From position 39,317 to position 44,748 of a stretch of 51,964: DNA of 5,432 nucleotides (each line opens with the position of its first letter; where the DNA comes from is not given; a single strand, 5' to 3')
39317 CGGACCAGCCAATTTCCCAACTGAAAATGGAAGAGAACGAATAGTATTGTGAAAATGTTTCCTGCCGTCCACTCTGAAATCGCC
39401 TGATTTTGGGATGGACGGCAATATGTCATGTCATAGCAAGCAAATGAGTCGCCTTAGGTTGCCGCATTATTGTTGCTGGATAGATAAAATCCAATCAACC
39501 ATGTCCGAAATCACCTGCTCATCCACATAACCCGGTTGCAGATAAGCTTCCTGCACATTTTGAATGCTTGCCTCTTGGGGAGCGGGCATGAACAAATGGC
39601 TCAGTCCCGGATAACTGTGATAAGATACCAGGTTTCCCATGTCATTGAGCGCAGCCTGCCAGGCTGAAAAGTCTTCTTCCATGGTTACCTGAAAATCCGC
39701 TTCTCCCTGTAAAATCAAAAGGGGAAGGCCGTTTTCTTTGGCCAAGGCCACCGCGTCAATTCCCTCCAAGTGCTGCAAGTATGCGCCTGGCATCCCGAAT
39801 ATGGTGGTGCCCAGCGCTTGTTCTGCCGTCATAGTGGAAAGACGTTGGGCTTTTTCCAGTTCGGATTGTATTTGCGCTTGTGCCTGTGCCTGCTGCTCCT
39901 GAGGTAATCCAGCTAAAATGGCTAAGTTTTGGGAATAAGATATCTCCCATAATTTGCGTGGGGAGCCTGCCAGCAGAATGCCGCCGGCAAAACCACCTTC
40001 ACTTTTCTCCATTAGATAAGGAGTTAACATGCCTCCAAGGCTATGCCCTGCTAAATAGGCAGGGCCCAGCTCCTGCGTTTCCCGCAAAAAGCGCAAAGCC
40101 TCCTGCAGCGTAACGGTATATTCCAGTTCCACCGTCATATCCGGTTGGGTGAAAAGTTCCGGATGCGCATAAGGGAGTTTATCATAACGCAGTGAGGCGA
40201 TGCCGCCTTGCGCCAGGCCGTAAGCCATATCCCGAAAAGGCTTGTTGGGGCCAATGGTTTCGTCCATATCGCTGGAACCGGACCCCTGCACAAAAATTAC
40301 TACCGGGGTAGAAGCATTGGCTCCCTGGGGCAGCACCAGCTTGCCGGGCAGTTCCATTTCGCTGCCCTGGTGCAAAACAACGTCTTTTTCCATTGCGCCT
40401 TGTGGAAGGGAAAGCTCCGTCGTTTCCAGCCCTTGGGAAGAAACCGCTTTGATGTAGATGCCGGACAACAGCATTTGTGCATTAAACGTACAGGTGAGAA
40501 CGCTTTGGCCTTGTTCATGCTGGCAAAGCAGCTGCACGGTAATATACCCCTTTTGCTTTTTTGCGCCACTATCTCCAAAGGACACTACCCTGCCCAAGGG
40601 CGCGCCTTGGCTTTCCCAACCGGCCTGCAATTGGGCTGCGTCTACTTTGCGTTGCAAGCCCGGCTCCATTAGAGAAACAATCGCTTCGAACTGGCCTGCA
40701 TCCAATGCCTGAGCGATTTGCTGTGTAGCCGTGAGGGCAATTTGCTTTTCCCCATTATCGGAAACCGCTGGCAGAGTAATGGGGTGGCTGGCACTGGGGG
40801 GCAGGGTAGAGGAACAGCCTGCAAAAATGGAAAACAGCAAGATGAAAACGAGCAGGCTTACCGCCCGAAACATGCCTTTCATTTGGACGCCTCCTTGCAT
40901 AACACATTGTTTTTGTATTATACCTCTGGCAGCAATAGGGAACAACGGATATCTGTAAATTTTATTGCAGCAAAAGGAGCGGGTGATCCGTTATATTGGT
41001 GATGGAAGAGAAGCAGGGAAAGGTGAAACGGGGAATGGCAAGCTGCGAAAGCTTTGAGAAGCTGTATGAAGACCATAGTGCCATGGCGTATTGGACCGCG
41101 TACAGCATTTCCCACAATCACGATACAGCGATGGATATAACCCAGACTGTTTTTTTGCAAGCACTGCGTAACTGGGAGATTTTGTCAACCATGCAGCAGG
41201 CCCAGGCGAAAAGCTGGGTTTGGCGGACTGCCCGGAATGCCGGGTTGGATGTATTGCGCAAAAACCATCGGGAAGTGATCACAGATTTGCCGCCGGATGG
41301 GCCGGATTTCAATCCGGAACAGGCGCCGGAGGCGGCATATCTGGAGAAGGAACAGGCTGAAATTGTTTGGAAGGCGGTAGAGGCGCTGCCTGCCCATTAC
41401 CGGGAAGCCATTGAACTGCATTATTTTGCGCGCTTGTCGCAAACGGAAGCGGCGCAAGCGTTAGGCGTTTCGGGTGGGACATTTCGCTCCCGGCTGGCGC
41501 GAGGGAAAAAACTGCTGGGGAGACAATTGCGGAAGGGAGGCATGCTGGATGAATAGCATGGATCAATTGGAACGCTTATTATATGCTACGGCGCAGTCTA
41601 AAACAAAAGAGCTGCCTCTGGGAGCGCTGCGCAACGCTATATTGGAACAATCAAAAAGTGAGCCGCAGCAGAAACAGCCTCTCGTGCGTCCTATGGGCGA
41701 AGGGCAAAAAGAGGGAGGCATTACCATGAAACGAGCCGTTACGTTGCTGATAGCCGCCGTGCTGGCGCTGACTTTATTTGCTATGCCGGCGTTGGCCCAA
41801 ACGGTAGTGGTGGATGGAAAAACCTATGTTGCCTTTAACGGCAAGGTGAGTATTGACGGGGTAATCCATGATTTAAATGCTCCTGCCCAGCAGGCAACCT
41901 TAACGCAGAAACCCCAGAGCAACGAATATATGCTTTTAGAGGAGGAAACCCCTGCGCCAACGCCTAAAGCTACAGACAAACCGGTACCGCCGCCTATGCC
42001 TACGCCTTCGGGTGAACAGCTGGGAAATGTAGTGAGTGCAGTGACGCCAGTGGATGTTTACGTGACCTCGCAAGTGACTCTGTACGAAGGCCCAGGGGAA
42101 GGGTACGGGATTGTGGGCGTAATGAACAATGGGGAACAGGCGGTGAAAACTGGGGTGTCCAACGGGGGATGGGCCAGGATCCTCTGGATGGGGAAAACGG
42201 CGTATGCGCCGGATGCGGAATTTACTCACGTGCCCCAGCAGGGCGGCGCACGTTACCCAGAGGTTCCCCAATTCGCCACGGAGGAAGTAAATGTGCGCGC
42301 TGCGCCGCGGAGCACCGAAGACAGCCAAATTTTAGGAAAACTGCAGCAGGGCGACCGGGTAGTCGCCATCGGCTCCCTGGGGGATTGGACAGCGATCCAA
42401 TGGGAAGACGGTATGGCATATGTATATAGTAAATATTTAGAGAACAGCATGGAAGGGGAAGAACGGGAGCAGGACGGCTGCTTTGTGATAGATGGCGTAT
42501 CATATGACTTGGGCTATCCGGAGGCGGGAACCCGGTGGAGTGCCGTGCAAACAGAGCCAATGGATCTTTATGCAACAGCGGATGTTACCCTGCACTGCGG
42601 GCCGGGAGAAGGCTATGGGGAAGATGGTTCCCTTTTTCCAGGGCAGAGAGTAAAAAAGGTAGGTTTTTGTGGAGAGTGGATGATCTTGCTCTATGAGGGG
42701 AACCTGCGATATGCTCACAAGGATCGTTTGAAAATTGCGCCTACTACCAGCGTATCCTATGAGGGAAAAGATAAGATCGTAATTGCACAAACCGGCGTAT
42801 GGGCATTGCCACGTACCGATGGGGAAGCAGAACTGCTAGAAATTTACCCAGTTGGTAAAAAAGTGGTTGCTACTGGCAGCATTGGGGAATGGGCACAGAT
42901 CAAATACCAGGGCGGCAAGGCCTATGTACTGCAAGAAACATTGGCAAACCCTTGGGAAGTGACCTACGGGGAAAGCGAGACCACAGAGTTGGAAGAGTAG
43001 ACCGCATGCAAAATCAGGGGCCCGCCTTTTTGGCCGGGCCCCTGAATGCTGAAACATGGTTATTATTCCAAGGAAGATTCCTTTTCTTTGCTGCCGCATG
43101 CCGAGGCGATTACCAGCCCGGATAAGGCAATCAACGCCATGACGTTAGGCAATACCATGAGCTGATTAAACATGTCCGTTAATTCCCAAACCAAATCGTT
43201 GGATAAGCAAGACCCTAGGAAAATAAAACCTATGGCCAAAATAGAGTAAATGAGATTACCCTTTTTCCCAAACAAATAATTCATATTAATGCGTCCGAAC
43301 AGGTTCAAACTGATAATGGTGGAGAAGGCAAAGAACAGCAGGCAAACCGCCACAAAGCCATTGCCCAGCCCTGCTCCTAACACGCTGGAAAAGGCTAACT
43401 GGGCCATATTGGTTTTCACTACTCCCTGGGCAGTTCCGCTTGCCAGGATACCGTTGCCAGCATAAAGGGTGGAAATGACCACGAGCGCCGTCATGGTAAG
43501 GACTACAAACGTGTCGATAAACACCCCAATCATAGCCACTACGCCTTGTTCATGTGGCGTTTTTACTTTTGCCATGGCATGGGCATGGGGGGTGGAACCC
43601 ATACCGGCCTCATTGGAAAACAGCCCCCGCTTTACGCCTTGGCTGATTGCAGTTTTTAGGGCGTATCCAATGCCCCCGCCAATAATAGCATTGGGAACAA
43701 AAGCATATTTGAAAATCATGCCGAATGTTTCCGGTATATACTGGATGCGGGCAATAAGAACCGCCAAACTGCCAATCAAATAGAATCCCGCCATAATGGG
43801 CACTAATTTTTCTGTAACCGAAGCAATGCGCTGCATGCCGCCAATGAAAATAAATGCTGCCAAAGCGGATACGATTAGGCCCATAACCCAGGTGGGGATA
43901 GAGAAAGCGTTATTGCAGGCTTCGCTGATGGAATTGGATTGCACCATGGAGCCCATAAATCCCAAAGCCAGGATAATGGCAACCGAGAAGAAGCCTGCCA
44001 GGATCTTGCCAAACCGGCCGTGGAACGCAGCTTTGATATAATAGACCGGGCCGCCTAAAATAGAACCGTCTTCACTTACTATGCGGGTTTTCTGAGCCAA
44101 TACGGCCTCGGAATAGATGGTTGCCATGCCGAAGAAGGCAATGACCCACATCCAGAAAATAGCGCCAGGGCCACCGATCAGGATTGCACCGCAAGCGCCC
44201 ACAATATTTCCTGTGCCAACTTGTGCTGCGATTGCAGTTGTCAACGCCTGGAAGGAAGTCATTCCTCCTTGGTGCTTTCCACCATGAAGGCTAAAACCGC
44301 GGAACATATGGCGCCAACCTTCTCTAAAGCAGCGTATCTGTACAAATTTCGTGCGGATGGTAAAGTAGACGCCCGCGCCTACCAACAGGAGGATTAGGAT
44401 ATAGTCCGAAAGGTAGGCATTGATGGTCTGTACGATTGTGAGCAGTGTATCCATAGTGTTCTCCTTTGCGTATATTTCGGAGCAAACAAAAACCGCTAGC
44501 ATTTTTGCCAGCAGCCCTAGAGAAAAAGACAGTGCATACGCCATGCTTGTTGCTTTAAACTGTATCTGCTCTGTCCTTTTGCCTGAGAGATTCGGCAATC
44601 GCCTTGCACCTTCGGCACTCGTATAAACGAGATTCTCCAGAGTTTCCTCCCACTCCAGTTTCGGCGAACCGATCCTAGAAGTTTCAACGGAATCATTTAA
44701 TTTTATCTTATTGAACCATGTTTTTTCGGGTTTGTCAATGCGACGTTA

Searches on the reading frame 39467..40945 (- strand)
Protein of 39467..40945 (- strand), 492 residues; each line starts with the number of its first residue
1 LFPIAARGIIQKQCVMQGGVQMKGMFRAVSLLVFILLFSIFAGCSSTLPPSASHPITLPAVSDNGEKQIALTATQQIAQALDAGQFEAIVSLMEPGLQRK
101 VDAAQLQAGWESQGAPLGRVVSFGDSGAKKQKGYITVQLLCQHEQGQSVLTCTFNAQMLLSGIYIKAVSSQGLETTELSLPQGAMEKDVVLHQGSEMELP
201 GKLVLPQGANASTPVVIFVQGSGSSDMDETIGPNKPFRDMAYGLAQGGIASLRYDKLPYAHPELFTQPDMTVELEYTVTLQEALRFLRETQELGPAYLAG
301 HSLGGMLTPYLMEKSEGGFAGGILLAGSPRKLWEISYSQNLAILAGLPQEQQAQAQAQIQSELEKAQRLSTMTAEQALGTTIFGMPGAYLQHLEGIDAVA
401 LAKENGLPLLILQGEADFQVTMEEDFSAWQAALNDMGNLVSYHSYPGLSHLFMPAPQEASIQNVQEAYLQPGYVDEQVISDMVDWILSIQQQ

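Call 60: search_protein_families(library=pfam, proteins=[window:39467-40945:-], max_evalue=0.00001)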
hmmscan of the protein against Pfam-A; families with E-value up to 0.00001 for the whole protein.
window:39467-40945:- (492 aa): 2 families
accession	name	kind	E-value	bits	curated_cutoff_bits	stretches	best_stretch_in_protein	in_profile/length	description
PF13026.12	DUF3887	-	1.1e-10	42.5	31.8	1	75-162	2-90/91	Protein of unknown function (DUF3887)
PF12146.15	Hydrolase_4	-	2.2e-08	34.1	27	1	279-452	61-234/239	Serine aminopeptidase, S33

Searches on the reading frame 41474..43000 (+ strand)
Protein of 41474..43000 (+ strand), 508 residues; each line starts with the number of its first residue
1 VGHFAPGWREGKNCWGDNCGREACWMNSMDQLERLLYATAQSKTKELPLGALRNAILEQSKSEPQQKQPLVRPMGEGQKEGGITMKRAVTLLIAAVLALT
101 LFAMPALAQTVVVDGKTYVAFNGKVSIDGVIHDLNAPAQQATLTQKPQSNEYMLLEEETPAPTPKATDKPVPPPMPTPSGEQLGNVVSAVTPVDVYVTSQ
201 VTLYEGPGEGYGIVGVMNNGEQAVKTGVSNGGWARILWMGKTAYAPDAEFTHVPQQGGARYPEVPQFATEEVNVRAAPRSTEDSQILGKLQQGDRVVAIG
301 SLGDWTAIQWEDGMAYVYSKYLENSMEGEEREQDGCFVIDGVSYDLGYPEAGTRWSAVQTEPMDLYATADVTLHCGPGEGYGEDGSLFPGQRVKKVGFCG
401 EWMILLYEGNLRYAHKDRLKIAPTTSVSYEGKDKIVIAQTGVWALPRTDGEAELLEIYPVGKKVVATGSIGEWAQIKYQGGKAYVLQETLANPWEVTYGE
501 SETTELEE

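Call 60: search_protein_families(library=pfam, proteins=[window:41474-43000:+], max_evalue=0.00001)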
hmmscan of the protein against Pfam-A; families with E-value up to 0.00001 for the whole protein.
window:41474-43000:+ (508 aa): 1 family
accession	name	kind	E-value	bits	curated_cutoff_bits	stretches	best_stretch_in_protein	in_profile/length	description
PF08239.17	SH3_3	-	3.2e-19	69.3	27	1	271-323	2-54/54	Bacterial SH3 domain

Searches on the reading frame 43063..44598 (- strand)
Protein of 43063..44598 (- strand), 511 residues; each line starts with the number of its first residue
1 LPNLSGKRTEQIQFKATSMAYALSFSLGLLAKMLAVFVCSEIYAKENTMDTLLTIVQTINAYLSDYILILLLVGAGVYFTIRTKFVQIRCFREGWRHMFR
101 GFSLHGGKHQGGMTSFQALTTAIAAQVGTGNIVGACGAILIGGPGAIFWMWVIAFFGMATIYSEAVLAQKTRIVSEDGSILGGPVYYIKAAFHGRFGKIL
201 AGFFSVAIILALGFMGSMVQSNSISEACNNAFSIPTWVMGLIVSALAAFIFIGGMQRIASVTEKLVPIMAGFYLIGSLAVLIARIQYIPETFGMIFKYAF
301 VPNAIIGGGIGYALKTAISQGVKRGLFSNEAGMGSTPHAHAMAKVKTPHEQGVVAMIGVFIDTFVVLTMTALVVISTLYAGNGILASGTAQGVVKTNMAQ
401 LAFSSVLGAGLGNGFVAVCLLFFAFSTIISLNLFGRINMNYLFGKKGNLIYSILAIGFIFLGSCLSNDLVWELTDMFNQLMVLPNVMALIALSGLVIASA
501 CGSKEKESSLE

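Call 61: search_protein_families(library=pfam, proteins=[window:43063-44598:-], max_evalue=0.00001)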
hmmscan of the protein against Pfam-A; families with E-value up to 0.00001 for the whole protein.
window:43063-44598:- (511 aa): 1 family
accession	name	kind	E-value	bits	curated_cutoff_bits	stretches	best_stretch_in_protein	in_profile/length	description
PF01235.23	Na_Ala_symp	-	3.4e-123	412.3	24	1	108-499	8-375/392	Sodium:alanine symporter family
